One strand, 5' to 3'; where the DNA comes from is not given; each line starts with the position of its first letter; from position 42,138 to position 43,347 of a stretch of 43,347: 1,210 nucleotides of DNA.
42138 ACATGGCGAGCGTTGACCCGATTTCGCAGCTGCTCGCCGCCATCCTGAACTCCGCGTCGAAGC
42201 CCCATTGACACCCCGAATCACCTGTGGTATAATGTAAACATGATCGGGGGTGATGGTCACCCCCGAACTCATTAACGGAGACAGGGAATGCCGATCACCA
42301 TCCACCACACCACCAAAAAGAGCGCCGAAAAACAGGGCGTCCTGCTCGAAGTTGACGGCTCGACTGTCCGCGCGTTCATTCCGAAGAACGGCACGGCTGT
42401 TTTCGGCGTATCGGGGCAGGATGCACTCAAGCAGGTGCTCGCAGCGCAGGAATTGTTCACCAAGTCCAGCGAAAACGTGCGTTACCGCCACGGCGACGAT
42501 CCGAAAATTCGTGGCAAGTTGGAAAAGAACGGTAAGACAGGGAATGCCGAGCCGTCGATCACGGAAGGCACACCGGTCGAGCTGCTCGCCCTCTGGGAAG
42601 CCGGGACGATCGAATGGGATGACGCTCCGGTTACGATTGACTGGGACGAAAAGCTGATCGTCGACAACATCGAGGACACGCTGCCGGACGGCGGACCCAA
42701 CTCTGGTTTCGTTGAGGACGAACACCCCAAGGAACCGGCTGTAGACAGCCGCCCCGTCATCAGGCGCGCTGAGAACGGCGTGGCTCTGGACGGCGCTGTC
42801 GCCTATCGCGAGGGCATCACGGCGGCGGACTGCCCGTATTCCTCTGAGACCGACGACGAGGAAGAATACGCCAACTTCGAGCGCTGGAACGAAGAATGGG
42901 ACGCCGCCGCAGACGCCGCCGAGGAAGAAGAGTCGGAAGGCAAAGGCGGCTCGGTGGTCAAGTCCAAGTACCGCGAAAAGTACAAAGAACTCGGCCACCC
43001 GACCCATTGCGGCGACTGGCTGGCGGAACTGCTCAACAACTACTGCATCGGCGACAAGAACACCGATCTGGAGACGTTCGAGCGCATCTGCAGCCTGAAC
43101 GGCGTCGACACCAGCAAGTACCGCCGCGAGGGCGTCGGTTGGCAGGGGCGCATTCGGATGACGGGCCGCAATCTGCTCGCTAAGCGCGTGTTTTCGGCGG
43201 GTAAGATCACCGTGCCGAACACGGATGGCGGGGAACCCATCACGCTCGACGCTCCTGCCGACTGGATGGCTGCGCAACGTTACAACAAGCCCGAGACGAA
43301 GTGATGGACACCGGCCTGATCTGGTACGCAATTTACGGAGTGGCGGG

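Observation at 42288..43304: Three-member paralog family sharing an unassigned KY..KY / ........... domain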

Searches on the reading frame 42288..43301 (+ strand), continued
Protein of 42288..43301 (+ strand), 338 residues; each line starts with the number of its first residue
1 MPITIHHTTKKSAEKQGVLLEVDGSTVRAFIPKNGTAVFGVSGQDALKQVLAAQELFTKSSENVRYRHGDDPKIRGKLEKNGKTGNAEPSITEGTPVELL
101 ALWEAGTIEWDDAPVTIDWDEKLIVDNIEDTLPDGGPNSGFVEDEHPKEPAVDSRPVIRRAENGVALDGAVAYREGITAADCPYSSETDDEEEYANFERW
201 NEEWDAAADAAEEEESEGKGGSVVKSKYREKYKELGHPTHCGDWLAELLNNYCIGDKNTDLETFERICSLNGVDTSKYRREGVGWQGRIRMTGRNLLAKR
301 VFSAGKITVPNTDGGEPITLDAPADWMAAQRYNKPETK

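Call 82: search_protein_families(library=ncbifam, proteins=[P0172, P0121, P0122, P0134, P0146], max_evalue=0.1)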
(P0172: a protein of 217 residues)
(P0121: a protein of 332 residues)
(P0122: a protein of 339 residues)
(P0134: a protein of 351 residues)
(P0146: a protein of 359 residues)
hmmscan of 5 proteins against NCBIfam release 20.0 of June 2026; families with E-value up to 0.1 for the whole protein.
P0172 (217 aa): 1 family
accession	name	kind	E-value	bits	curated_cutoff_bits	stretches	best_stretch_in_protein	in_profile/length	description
NF041856.1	CrpP_rel_fam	subfamily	0.023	14.6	35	1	12-41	5-41/54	CrpP-related protein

P0121 (332 aa): 0 families

P0122 (339 aa): 1 family
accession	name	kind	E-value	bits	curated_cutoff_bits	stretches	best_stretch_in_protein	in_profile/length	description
NF041886.1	Rmf_CrpP_fam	subfamily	0.022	14.3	28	1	157-176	5-24/39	Rmf/CrpP family protein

P0134 (351 aa): 0 families

P0146 (359 aa): 0 families

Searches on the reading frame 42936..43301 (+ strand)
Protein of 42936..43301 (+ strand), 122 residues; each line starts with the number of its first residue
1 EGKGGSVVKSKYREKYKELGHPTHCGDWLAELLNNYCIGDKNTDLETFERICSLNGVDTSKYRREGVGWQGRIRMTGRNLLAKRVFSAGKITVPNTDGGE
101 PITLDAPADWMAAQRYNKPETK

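Call 19: find_homologous_proteins(query=A2, max_evalue=0.01)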
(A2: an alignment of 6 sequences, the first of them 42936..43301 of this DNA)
Query A2 (6 sequences) (122 aa, profile of the alignment): 1279 proteins with E <= 0.01 among 3190 candidates; the best 120 are listed.
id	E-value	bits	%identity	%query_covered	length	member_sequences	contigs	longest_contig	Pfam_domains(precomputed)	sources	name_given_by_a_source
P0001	1.1e-40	156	83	94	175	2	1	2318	-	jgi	jgi:hypothetical protein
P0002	1.5e-38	149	69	93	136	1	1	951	-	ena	-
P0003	1.8e-38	149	34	90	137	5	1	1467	-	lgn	-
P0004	1.8e-38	149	31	92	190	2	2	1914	-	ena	-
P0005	4.2e-38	148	34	95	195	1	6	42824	-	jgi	jgi:hypothetical protein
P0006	1.4e-37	146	37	84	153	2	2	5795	-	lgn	-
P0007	1.5e-37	146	62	98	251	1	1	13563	-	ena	-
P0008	1.5e-37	146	41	70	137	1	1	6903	-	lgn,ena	-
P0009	4.7e-37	144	33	91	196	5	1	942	-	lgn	-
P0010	5.9e-37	144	32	95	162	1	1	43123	-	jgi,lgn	jgi:hypothetical protein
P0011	6.0e-37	144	34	95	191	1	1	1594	-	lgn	-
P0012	6.8e-37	144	31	95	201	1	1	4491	-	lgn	-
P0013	8.4e-37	144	33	91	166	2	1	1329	-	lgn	-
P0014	1.9e-36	143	37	75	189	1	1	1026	-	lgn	-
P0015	4.4e-36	141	34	91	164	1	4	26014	-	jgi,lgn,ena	jgi:hypothetical protein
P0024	1.4e-35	140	66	98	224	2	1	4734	-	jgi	-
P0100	3.4e-32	129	56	93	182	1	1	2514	-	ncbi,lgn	-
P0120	8.9e-32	127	57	89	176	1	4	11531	-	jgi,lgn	jgi:hypothetical protein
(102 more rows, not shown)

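Call 24: search_solved_structures(query=A2, max_evalue=10, show_alignments=3)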
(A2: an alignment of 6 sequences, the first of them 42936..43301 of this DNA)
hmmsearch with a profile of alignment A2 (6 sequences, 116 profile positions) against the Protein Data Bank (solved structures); distinct sequences matched with E-value up to 10: 4.
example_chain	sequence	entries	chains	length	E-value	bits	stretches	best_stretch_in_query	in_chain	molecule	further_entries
4z8q_B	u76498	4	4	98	0.014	18.7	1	11-54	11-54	AvrRxo1-ORF2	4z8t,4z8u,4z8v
4gh4_D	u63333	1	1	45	0.22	14.9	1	3-39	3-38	capsid protein VP4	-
5a22_A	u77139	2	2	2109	0.45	13.8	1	24-66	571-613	VESICULAR STOMATITIS VIRUS L POLYMERASE | RNA-directed RNA polymerase L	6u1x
4bf7_A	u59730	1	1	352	0.96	12.8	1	43-97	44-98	ARABINOGALACTAN ENDO-1,4-BETA-GALACTOSIDASE A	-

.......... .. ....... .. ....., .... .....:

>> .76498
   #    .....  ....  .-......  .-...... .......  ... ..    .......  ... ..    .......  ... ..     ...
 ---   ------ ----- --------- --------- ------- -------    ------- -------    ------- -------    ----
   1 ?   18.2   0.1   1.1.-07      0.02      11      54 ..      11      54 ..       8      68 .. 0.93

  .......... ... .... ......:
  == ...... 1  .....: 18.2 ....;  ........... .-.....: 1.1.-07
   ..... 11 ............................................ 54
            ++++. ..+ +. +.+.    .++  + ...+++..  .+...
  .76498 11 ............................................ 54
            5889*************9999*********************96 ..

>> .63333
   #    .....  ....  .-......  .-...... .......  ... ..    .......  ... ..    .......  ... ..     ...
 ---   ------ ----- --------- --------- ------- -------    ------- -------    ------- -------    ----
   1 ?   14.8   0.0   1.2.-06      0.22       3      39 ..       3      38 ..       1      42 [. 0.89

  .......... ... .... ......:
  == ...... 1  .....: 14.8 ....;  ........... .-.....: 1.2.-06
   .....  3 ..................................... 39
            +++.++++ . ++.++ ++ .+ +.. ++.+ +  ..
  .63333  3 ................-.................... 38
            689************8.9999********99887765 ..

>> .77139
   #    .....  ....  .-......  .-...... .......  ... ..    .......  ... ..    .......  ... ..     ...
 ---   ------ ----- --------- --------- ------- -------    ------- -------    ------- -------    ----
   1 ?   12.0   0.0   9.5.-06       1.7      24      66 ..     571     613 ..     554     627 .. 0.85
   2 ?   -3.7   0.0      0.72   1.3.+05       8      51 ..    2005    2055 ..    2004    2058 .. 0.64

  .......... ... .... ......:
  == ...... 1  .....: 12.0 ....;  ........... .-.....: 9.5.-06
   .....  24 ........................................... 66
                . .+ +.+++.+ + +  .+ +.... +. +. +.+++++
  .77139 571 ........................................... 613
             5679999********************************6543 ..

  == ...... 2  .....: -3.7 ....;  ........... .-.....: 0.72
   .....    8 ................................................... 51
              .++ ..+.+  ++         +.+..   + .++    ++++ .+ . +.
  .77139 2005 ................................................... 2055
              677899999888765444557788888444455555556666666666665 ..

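Call 46: predict_structure(alignment_id=A4)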
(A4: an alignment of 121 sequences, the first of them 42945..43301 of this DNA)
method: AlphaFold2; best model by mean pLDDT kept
length: 119 residues; sequences in the alignment: 121
mean_pLDDT: 82.2   pTM: 0.71
mean pLDDT of the five models: 82.2, 81.7, 81.6, 81.6, 80.2
residues with pLDDT >= 90: 70; 70-90: 20; 50-70: 19; < 50: 10
segments of 3 or more residues with pLDDT < 50: 1-3, 17-21
pLDDT, mean of each block of 10 residues (from residue 1): 52 50 81 86 95 95 92 94 96 92 91 61
secondary structure, 60 per line:
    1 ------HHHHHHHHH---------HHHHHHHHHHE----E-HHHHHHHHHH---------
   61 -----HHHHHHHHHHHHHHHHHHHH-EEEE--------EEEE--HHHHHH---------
elements in order: H7-15 H25-34 H42-51 H66-85 E87-90 E99-102 H105-110

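Call 48: fold_search(model_id=the predicted structure, library=pdb)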
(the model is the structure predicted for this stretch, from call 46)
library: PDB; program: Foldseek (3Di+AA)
matches with E <= 10: 141; with E <= 0.001: 0
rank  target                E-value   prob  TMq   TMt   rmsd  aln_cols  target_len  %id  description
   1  5h3r_A                4.0e-01  0.10  0.21  0.19  15.3       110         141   16  Crystal Structure of mutant MarR C80S from E.coli complexed with operator DNA (released 2017-08-02)
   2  3vod_A                4.6e-01  0.09  0.17  0.15  14.6       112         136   13  Crystal Structure of mutant MarR C80S from E.coli (released 2013-03-06)
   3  4fht_A                4.6e-01  0.08  0.17  0.15  14.2       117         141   12  Crystal Structure of the PcaV transcriptional regulator from Streptomyces coelicolor in complex with its natural ligan (released 2013-04-24)
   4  5h3r_B                7.1e-01  0.08  0.21  0.19  15.3       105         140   16  Crystal Structure of mutant MarR C80S from E.coli complexed with operator DNA (released 2017-08-02)
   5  4rgr_A                7.1e-01  0.08  0.18  0.17  14.1       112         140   12  Crystal Structure of Putative MarR Family Transcriptional Regulator HcaR from Acinetobacter sp. ADP (released 2015-03-04)
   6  5aip_A                9.1e-01  0.07  0.17  0.15  13.8       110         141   13  Crystal structure of NadR in complex with 4-hydroxyphenylacetate (released 2016-03-02)
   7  4rgx_A                9.7e-01  0.07  0.18  0.16  13.5       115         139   14  Crystal Structure of Putative MarR Family Transcriptional Regulator HcaR from Acinetobacter sp. ADP complexed with 3,4 (released 2015-03-04)
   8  3k0l_A                9.7e-01  0.06  0.17  0.16  13.1       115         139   13  Crystal Structure of Putative MarR Family Transcriptional Regulator from Acinetobacter sp. ADP (released 2009-10-13)
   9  5yhz                  1.0e+00  0.08  0.21  0.18  13.7       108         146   11  Structure of Lactococcus lactis ZitR, E41A mutant (released 2017-12-06)
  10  3vod_B                1.3e+00  0.06  0.17  0.16  14.8       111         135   14  Crystal Structure of mutant MarR C80S from E.coli (released 2013-03-06)
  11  4cyi_F                1.3e+00  0.04  0.17  0.06  13.1       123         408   12  Chaetomium thermophilum Pan3 (released 2014-06-11)
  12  4czx_B                1.4e+00  0.06  0.22  0.24   9.5        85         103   16  Complex of Neurospora crassa PAN2 (WD40) with PAN3 (C-TERM) (released 2014-06-04)
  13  4yif_B                1.4e+00  0.06  0.21  0.19  13.9       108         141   10  Crystal structure of Rv0880 (released 2015-06-10)
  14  4cyi_D                1.4e+00  0.04  0.17  0.06  13.2       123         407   12  Chaetomium thermophilum Pan3 (released 2014-06-11)
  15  4bwx_B                1.5e+00  0.07  0.23  0.11   8.8       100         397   18  Structure of Neurospora crassa PAN3 pseudokinase mutant (released 2013-08-21)
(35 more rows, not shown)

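Call 51: fold_search(model_id=the predicted structure, library=viral)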
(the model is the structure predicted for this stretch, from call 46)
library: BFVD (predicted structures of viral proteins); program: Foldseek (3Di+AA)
matches with E <= 10: 317; with E <= 0.001: 3
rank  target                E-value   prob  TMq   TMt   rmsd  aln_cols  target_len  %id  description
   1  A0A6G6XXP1            3.1e-12  1.00  0.73  0.28   5.5       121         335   63  Uncharacterized protein [Ochrobactrum phage vB_OspP_OH]
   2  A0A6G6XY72            4.7e-07  1.00  0.69  0.61   3.4       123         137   33  Uncharacterized protein [Ochrobactrum phage vB_OspP_OH]
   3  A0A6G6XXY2            5.7e-05  1.00  0.55  0.44   7.3       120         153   32  Uncharacterized protein [Ochrobactrum phage vB_OspP_OH]
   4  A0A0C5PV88            3.5e-01  0.12  0.21  0.17  13.7       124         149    8  Uncharacterized protein [Salmonella phage Det7]
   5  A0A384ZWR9            3.8e-01  0.08  0.22  0.14  19.1       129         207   12  Uncharacterized protein [Dickeya phage vB_DsoM_JA13]
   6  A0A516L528            4.0e-01  0.16  0.27  0.24  16.8       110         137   14  (no name in the UniProt tables at hand)
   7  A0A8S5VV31            4.0e-01  0.13  0.23  0.26  13.9        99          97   17  (no name in the UniProt tables at hand)
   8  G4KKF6                4.8e-01  0.08  0.20  0.19  15.6       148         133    7  (no name in the UniProt tables at hand)
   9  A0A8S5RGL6            5.2e-01  0.11  0.22  0.10  15.0       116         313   11  Uncharacterized protein [virus sp. ct5rm7]
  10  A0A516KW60            5.5e-01  0.16  0.23  0.30  11.5        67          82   16  (no name in the UniProt tables at hand)
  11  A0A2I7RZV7            6.2e-01  0.14  0.25  0.29  10.4       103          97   12  (no name in the UniProt tables at hand)
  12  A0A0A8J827            6.2e-01  0.10  0.23  0.23  11.4        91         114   18  Uncharacterized protein [Ralstonia phage RSL2]
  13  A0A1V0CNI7            6.2e-01  0.07  0.18  0.08  13.2       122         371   15  (no name in the UniProt tables at hand)
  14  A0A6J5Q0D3            7.5e-01  0.14  0.26  0.29  14.1       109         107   14  Uncharacterized protein [uncultured Caudovirales phage]
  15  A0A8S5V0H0            8.0e-01  0.08  0.20  0.11  13.3       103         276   14  Uncharacterized protein [Siphoviridae sp. ctBeL15]
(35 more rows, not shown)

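Call 53: find_related_loci(query=A2, collection=viral_contigs, flank=10000)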
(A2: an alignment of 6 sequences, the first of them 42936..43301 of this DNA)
Query A2 (122 aa) in viral_contigs; peptide patterns used: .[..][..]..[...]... (x = any residue, [..] = any of these).
62 stretches matched a pattern; 55 encode a relative of the query (tblastn E <= 1e-3); 52 distinct loci.
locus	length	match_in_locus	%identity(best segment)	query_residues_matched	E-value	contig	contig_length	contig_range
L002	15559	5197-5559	79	2-122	1e-62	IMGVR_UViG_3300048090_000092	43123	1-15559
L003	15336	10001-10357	75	4-122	5e-61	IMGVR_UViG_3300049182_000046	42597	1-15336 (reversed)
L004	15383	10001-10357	75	4-122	5e-61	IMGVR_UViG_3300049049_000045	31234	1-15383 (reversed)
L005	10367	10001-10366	74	2-120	7e-59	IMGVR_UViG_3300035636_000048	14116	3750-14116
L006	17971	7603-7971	73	2-121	6e-59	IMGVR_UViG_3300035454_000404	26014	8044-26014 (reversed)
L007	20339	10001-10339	68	3-116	4e-50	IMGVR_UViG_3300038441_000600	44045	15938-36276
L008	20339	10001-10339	68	3-116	4e-50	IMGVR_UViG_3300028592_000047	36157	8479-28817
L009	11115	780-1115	64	1-118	2e-48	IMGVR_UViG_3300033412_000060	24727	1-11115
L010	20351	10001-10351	62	1-118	9e-46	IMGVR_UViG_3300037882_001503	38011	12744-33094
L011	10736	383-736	55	1-118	6e-39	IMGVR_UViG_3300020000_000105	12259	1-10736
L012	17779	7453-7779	58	5-114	5e-39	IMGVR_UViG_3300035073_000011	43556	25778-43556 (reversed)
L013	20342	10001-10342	55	5-114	3e-37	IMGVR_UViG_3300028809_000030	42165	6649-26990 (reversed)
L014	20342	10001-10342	52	5-120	4e-37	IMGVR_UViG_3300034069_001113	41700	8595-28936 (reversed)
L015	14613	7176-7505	54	6-115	1e-35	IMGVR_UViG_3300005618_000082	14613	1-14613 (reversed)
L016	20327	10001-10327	54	6-115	2e-35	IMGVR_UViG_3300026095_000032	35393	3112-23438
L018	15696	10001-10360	54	3-122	4e-35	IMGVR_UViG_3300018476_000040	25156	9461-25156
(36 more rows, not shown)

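Call 57: find_related_loci(query=A2, collection=genome_contigs, flank=10000)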
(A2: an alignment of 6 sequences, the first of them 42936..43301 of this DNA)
Query A2 (122 aa) in genome_contigs; peptide patterns used: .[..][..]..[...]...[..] (x = any residue, [..] = any of these).
16 stretches matched a pattern, but none encodes a relative of the query by tblastn (E <= 1e-3).

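Call 79: search_solved_structures(query=A4, max_evalue=10, show_alignments=2)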
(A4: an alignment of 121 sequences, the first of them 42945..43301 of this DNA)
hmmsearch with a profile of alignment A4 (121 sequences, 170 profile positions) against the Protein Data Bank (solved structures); distinct sequences matched with E-value up to 10: 1.
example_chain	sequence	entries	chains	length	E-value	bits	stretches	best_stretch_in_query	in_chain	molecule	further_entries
5a22_A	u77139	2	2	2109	0.6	13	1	68-108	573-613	VESICULAR STOMATITIS VIRUS L POLYMERASE | RNA-directed RNA polymerase L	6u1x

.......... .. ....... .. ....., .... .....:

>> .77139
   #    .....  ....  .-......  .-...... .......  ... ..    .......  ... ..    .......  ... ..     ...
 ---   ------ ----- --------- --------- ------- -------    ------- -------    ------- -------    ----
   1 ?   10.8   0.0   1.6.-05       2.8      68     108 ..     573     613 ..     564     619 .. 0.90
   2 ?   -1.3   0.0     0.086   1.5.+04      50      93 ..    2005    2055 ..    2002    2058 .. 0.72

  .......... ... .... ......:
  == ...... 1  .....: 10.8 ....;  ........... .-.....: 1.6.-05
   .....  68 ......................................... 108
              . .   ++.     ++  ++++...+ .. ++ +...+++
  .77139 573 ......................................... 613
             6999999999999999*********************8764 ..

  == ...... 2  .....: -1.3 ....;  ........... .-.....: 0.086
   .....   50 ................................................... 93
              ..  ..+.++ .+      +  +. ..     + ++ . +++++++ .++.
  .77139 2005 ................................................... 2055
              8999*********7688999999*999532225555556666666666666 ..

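Call 82: search_protein_families(library=ncbifam, proteins=[P0100, P0120, P0001, P0024, L018:9794-10378:+], max_evalue=0.1)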
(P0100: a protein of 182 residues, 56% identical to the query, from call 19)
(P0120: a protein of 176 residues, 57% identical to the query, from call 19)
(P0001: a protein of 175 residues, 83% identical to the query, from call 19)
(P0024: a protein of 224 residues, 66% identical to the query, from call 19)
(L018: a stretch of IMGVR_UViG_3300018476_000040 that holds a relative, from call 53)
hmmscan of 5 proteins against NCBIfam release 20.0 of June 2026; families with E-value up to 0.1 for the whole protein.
P0100 (182 aa): 0 families

P0120 (176 aa): 0 families

P0001 (175 aa): 0 families

P0024 (224 aa): 0 families

L018:9794-10378:+ (195 aa): 0 families
